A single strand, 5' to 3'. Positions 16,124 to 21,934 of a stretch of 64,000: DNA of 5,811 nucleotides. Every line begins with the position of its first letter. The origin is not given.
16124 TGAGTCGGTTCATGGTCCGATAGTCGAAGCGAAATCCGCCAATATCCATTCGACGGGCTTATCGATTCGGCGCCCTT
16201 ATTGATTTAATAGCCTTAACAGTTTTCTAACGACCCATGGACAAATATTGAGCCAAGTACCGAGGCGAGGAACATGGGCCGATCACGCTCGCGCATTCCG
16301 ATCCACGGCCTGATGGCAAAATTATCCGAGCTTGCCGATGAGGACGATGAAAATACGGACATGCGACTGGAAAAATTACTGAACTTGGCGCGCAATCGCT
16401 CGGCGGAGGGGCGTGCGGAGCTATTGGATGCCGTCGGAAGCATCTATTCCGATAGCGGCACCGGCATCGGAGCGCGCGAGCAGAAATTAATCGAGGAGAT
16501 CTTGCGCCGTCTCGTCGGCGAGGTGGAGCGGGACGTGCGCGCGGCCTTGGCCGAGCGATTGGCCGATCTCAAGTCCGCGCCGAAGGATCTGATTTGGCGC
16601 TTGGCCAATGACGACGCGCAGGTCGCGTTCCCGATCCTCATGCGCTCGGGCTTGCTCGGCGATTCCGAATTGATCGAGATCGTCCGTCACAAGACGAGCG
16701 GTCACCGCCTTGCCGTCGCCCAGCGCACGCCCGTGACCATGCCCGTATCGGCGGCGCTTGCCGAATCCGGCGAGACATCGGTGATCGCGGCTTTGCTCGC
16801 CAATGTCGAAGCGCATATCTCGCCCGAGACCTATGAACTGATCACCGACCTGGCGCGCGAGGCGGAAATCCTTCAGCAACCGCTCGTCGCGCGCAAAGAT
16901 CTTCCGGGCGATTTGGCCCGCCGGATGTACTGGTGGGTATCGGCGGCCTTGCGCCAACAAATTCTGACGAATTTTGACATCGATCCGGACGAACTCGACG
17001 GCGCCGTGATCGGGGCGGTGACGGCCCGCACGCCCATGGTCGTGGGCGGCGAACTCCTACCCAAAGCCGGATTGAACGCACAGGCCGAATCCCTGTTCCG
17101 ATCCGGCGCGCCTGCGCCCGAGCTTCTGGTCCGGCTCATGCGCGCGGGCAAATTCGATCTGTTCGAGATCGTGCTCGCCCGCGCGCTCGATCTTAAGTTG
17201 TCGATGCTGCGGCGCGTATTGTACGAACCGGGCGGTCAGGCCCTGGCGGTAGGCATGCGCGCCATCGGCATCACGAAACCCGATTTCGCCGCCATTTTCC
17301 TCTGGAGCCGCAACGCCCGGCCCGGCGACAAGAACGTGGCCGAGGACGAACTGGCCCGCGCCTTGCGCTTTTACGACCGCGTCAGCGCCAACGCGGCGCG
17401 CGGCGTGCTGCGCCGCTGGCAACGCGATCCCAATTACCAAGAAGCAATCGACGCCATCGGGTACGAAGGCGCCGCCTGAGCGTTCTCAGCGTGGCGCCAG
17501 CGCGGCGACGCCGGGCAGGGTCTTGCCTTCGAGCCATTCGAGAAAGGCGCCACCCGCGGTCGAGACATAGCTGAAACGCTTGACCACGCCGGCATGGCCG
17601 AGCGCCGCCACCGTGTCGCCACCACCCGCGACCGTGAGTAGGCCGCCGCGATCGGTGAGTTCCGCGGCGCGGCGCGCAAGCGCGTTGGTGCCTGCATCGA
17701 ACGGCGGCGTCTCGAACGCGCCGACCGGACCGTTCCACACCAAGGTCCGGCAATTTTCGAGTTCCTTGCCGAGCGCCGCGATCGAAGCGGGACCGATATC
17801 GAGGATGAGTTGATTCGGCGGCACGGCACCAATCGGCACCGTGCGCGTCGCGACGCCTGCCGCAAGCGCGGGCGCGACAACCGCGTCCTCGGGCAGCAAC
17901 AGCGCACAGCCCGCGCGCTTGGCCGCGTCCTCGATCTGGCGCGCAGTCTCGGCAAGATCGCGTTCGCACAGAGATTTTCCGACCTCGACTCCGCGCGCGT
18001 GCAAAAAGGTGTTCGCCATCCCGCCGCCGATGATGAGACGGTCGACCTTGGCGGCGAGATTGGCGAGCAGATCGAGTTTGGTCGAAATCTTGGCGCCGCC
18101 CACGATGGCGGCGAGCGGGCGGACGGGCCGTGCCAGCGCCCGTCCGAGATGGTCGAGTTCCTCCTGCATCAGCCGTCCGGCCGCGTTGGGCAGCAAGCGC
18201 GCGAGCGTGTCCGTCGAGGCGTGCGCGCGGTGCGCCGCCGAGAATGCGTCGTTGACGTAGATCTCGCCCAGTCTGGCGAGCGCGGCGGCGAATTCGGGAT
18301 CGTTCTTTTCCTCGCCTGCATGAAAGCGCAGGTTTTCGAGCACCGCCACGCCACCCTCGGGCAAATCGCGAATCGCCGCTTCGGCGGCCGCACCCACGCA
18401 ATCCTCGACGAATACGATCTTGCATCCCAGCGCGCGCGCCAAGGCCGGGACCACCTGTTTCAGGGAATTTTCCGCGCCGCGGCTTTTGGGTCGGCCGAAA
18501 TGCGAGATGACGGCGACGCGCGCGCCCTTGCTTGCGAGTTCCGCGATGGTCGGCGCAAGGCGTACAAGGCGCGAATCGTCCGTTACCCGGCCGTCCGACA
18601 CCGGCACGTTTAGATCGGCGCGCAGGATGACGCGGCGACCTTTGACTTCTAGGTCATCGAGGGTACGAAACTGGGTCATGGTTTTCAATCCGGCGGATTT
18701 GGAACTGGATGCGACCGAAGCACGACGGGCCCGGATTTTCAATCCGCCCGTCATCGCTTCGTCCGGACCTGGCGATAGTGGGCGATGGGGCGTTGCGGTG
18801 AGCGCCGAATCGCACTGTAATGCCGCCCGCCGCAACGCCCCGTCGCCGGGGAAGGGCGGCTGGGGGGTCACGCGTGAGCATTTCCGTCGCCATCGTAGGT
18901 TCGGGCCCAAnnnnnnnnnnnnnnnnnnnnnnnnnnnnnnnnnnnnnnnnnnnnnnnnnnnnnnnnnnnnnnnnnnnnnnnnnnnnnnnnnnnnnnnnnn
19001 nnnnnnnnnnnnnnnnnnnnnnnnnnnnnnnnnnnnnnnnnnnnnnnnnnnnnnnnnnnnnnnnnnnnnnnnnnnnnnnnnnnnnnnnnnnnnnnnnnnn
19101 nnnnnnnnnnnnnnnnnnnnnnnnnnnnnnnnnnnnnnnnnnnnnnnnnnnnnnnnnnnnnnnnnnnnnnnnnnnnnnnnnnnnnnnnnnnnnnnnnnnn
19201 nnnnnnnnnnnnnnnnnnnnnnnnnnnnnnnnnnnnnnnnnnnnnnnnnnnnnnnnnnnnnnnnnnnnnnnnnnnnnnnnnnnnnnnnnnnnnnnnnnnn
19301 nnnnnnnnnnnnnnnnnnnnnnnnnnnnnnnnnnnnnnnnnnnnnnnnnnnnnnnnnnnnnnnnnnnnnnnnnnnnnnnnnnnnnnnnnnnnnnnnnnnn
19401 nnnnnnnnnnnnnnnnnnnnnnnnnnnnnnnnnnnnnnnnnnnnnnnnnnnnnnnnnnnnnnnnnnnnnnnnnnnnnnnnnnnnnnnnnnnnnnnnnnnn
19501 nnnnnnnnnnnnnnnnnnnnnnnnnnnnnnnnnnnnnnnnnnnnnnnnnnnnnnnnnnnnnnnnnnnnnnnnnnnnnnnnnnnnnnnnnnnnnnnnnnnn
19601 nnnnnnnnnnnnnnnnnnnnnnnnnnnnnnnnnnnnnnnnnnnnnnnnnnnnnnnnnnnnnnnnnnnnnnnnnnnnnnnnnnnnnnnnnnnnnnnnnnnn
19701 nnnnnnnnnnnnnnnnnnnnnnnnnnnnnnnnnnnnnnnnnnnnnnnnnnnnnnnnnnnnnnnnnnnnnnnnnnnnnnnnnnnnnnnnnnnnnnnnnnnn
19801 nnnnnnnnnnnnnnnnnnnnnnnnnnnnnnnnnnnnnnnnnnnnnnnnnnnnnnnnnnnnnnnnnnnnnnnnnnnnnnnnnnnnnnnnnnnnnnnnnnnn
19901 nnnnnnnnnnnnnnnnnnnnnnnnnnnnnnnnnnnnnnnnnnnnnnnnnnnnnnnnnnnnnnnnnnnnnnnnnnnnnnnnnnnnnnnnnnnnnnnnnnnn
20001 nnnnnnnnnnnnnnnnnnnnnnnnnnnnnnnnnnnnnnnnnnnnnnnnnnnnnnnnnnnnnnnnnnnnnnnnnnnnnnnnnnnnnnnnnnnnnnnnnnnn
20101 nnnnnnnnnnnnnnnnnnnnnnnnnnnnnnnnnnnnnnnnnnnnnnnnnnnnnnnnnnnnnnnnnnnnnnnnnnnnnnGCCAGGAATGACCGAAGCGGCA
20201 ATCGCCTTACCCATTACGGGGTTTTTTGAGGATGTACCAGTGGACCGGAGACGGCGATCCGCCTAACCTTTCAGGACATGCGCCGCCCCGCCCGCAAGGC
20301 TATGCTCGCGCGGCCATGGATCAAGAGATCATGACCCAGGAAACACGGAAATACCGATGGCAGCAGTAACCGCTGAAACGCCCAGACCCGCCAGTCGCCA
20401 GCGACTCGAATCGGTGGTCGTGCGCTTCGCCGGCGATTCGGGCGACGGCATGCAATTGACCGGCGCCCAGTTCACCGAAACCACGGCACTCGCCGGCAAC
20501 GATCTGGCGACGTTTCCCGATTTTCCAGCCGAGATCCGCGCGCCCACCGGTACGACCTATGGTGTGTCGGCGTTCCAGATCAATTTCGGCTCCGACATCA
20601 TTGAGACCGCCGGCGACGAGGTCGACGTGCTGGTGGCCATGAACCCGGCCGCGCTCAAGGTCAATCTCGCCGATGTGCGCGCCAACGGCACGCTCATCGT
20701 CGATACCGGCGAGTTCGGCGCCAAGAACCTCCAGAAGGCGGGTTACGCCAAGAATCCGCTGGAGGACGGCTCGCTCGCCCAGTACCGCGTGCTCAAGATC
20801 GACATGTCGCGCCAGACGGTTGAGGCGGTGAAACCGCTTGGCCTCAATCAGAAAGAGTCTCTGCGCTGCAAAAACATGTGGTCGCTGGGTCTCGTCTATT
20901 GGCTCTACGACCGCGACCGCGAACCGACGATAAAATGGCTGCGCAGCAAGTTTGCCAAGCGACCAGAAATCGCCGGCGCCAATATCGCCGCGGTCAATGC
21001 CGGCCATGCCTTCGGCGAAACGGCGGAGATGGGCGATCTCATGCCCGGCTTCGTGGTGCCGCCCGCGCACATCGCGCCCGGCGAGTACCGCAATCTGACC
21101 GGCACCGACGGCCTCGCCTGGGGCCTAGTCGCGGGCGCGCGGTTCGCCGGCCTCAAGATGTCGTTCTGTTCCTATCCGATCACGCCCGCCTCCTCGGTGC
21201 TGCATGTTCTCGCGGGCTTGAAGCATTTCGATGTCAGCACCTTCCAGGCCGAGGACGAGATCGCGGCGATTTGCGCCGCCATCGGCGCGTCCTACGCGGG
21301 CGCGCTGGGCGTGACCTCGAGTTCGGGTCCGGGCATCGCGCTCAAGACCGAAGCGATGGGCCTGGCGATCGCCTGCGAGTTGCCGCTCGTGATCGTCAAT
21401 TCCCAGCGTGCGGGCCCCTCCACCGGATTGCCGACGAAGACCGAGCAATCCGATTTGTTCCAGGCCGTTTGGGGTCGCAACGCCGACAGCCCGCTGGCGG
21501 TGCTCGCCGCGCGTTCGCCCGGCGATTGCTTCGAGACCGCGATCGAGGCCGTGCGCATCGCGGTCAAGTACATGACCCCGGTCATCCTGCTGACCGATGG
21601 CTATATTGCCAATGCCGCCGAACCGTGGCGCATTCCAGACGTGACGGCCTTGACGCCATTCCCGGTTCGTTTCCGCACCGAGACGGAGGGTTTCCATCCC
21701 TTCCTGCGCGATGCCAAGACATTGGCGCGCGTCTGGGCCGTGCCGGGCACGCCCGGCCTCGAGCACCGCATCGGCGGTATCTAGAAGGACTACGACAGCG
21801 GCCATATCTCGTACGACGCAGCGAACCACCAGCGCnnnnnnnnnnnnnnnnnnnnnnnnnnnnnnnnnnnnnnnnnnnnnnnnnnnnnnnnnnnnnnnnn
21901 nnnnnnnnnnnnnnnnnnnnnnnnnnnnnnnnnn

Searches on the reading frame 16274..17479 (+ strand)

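Call 53: search_protein_families(library=pfam, proteins=[window:16274-17479:+], max_evalue=0.0001)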
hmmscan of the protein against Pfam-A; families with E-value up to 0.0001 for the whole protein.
window:16274-17479:+ (401 aa): 1 family
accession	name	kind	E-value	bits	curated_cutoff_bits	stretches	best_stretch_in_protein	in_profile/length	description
PF10098.14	DUF2336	-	5.9e-63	213.2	34.6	1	117-380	1-262/262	Uncharacterised protein conserved in bacteria (DUF2336)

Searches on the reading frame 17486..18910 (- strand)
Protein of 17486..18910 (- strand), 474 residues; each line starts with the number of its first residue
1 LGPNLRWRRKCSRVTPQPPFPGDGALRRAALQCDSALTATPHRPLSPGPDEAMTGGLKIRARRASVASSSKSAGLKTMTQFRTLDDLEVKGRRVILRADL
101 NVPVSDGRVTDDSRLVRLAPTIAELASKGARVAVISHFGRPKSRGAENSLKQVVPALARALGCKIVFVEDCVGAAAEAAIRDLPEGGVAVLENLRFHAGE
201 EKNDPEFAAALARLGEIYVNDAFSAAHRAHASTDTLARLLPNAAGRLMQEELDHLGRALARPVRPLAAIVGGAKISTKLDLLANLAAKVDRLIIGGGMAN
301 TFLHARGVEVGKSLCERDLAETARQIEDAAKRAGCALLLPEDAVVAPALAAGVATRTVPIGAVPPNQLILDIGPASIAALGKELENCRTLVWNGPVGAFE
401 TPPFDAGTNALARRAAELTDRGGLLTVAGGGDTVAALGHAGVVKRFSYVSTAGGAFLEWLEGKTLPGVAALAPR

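Call 53: search_protein_families(library=pfam, proteins=[window:17486-18910:-], max_evalue=0.0001)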
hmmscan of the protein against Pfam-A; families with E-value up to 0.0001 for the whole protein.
window:17486-18910:- (474 aa): 1 family
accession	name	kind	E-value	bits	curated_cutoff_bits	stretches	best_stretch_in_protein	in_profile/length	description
PF00162.24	PGK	-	7.7e-142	473.2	27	1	84-463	1-379/379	Phosphoglycerate kinase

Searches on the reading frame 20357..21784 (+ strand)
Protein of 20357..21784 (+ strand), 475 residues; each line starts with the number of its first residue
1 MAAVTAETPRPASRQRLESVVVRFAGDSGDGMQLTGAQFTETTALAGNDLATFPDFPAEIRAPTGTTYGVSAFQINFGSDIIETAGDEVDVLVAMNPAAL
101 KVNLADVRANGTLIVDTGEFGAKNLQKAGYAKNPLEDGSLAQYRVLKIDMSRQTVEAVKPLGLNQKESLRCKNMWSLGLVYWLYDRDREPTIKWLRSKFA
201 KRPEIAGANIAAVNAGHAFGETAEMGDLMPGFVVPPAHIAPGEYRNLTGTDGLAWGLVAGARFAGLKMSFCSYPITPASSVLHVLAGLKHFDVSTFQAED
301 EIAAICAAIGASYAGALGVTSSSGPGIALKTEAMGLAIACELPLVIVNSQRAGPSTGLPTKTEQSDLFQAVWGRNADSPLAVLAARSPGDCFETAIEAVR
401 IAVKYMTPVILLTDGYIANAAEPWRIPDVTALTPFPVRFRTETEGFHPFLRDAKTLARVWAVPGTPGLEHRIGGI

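Call 53: search_protein_families(library=pfam, proteins=[window:20357-21784:+], max_evalue=0.0001)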
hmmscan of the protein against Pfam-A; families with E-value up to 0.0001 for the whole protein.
window:20357-21784:+ (475 aa): 2 families
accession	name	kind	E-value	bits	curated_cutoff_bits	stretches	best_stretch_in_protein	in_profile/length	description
PF01855.24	POR_N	-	6.8e-53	180.2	27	1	270-472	11-213/231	Pyruvate flavodoxin/ferredoxin oxidoreductase, thiamine diP-bdg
PF01558.24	POR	-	3.6e-28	99.3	27.4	1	29-217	2-172/173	Pyruvate ferredoxin/flavodoxin oxidoreductase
